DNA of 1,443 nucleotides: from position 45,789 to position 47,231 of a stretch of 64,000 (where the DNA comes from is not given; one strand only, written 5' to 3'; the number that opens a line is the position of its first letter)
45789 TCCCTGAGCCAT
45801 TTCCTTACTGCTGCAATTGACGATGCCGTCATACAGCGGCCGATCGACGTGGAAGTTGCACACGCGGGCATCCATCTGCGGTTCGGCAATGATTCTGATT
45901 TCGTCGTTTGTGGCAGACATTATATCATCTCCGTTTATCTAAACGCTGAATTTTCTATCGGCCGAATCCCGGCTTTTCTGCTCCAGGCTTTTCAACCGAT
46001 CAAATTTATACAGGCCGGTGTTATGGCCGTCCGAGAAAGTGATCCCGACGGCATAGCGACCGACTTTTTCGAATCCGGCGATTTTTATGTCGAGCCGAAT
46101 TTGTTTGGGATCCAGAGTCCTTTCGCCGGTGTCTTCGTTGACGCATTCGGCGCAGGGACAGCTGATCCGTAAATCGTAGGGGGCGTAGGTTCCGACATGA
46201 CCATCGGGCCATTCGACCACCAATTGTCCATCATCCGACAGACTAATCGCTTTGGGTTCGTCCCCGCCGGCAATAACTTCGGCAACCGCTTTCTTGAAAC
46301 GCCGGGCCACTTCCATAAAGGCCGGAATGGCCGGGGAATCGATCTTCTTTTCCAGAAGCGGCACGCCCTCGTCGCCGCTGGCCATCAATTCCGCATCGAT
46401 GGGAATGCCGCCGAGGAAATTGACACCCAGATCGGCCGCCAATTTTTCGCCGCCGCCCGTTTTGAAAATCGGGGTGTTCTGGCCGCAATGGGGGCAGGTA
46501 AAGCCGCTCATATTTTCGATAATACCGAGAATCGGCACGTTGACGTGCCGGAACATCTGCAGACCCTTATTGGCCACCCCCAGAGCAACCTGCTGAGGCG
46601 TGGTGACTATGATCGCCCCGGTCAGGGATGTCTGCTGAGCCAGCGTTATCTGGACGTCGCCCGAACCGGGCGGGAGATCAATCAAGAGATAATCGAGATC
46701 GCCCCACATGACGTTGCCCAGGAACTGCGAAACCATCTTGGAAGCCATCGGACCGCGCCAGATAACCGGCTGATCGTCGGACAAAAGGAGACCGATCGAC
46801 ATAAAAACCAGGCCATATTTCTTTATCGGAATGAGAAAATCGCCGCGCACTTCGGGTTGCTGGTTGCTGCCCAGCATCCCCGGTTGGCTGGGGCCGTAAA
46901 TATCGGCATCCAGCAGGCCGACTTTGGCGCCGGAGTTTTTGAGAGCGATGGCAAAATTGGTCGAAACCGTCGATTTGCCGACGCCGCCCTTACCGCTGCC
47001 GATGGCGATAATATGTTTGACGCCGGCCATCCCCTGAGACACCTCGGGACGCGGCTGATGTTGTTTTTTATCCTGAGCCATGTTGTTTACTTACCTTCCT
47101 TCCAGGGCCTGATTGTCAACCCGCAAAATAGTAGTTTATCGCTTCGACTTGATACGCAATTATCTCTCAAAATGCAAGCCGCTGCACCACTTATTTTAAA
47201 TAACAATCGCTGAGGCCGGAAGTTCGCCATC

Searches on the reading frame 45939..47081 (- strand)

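Call 37: search_protein_families(library=ncbifam, proteins=[window:45939-47081:-], max_evalue=1e-30)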
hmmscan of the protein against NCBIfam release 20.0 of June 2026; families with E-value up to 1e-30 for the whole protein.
window:45939-47081:- (380 aa): 2 families
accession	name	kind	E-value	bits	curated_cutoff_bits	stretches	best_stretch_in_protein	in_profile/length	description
NF008669.0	PRK11670.1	equivalog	2.1e-90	303.3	348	1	15-262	100-349/369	iron-sulfur cluster carrier protein ApbC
NF041136.1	MrpORP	equivalog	4.8e-88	295.9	450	1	19-266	2-252/365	iron-sulfur cluster carrier protein MrpORP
